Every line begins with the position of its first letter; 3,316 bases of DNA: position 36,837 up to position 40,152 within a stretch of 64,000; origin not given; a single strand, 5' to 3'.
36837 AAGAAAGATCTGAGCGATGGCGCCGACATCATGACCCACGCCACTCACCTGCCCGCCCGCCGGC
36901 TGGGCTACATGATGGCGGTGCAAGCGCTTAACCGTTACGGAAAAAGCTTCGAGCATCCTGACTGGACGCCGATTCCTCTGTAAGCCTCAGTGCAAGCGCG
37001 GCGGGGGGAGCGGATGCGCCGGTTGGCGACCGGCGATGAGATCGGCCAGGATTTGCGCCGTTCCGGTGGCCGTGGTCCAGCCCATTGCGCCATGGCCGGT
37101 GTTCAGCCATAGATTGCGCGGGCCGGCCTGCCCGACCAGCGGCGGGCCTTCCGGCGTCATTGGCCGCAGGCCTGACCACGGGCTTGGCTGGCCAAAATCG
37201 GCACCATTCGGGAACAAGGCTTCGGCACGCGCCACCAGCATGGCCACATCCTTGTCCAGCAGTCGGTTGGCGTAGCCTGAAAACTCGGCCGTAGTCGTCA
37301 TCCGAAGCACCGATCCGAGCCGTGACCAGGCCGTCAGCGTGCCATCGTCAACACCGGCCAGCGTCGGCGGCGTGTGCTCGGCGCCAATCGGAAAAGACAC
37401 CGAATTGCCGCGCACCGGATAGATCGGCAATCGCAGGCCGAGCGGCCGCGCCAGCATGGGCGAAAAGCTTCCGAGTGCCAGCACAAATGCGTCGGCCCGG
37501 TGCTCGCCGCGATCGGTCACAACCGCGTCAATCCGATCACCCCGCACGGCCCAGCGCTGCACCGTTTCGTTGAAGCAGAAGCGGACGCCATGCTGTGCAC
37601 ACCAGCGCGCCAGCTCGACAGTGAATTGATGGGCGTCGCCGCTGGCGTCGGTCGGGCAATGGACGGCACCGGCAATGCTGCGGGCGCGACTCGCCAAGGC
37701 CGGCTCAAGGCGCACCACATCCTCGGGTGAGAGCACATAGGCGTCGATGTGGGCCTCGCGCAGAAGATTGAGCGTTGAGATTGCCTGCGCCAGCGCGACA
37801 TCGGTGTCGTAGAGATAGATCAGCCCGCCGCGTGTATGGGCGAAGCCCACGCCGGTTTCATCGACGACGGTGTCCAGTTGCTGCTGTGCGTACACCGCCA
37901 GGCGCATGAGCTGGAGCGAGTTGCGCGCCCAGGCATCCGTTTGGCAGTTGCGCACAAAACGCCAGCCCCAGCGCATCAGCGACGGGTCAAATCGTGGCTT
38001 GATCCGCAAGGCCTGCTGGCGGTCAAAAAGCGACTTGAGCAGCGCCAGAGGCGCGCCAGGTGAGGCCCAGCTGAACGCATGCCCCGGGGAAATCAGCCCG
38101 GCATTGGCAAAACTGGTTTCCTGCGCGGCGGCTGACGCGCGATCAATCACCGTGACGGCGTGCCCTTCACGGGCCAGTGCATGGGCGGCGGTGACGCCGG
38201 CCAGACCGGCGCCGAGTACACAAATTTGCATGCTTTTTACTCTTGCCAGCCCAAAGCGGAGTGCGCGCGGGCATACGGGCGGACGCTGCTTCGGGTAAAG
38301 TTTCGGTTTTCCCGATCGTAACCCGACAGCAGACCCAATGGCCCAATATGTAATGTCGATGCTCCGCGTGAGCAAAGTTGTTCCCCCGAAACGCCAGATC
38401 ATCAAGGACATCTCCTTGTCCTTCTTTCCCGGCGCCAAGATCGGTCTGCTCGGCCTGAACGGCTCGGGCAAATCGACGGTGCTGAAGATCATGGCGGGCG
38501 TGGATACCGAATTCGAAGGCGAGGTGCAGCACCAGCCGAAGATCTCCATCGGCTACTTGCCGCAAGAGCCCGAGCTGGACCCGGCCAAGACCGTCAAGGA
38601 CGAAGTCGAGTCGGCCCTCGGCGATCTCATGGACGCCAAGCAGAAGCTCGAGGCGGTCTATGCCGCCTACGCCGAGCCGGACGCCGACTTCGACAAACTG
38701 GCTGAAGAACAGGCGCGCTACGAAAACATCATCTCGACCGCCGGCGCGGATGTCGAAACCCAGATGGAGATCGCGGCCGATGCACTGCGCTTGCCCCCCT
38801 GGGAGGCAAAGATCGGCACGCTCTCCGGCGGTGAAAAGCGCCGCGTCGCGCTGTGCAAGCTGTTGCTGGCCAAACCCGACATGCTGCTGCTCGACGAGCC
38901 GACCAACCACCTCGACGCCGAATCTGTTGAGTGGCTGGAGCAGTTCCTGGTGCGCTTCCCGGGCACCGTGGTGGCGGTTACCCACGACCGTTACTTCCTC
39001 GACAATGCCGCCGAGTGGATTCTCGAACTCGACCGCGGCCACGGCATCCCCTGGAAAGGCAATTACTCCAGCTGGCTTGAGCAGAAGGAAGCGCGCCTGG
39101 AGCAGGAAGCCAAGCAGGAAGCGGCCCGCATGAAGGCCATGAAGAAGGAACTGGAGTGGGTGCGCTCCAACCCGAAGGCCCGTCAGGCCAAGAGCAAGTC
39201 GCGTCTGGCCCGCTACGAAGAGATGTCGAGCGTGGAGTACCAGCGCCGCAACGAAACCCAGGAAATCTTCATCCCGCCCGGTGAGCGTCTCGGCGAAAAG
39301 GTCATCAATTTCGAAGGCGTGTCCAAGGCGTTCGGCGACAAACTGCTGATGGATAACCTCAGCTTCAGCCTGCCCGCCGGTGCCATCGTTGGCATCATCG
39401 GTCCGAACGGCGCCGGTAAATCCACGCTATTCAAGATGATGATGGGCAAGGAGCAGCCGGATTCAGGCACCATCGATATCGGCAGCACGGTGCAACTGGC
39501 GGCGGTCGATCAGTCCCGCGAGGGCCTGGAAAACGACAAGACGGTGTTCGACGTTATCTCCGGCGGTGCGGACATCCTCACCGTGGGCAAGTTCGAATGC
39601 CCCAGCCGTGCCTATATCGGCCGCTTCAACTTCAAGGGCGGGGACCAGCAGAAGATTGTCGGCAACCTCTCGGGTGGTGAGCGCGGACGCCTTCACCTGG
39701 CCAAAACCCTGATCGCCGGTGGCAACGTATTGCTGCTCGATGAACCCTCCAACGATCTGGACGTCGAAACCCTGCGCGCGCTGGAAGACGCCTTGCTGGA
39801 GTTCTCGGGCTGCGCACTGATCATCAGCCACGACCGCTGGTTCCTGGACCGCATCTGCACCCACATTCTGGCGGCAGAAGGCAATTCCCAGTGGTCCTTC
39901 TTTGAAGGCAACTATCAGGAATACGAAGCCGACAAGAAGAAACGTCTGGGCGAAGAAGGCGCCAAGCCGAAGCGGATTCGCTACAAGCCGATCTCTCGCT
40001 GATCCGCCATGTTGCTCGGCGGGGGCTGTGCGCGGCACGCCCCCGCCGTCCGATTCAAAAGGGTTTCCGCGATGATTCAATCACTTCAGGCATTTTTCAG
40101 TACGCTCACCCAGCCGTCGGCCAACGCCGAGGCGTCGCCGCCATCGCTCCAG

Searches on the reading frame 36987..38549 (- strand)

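Call 63: search_protein_families(library=pfam, proteins=[window:36987-38549:-])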
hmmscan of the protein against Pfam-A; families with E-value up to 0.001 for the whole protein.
window:36987-38549:- (520 aa): 11 families
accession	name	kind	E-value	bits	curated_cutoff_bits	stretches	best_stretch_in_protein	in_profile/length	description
PF01266.30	DAO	-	8.2e-65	220.1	27.9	1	109-504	2-353/353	FAD dependent oxidoreductase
PF07992.20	Pyr_redox_2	-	4.6e-08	33.3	26.1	1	107-144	1-32/291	Pyridine nucleotide-disulphide oxidoreductase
PF03486.20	HI0933_like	-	1.8e-07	31.3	50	0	108-144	2-38/244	HI0933-like protein Rossmann domain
PF13450.12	NAD_binding_8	-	1.7e-06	28.6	21.9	1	111-139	1-29/68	NAD(P)-binding Rossmann-like domain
PF00890.30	FAD_binding_2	-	1.8e-06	27.9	20.4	1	110-156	3-49/414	FAD binding domain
PF00070.33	Pyr_redox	-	4.1e-06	27.7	22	0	109-140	2-33/82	Pyridine nucleotide-disulphide oxidoreductase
PF12831.13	FAD_oxidored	-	1e-05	25.5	27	0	109-138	2-31/416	FAD dependent oxidoreductase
PF01494.25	FAD_binding_3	-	7.1e-05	22.6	22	1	107-144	2-39/349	FAD binding domain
PF01134.28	GIDA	-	0.00016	21.3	22.1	0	109-145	2-38/391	Glucose inhibited division protein A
PF01262.27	AlaDh_PNT_C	-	0.00038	20.4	23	1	102-145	24-67/214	Alanine dehydrogenase/PNT, C-terminal domain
PF03721.20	UDPG_MGDP_dh_N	-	0.00048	20.2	27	1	107-140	1-34/187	UDP-glucose/GDP-mannose dehydrogenase family, NAD binding domain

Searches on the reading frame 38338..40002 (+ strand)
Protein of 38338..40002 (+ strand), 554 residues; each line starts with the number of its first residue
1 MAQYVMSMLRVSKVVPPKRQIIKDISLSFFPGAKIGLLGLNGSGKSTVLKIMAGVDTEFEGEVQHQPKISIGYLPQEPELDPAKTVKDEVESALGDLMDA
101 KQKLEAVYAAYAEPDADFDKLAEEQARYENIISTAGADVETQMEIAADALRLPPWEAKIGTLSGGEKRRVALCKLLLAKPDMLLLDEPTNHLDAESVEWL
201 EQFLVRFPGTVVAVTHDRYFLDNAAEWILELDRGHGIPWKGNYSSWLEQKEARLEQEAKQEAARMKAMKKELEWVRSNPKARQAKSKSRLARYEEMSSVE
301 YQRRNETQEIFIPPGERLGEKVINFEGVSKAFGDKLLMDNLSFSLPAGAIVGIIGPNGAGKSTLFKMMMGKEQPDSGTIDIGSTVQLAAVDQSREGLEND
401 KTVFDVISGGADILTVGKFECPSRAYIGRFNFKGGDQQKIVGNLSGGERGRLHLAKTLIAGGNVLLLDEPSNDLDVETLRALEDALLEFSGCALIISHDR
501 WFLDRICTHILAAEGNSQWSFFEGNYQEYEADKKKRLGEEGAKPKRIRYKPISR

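Call 63: search_protein_families(library=pfam, proteins=[window:38338-40002:+])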
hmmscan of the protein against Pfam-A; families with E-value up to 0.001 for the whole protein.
window:38338-40002:+ (554 aa): 7 families
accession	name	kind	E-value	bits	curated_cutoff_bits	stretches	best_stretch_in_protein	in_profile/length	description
PF00005.33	ABC_tran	-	1.8e-54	184.5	25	2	23-190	2-137/137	ABC transporter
PF12848.13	ABC_tran_Xtn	-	8.6e-15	55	25.9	1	229-305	1-79/85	ABC transporter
PF13304.12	AAA_21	-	1.3e-14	55.4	27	1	150-222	231-304/304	AAA domain, putative AbiEii toxin, Type IV TA system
PF02463.25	SMC_N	-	5.8e-08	32.9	40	0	161-225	136-206/220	RecF/RecN/SMC N terminal domain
PF13555.12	AAA_29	-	3e-05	24.1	27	0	348-365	23-39/61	P-loop containing region of AAA domain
PF01926.29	MMR_HSR1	-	0.00034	21.1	21.9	0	351-372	2-23/113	50S ribosome-binding GTPase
PF13401.12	AAA_22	-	0.00095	19.9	27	0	351-379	8-37/130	AAA domain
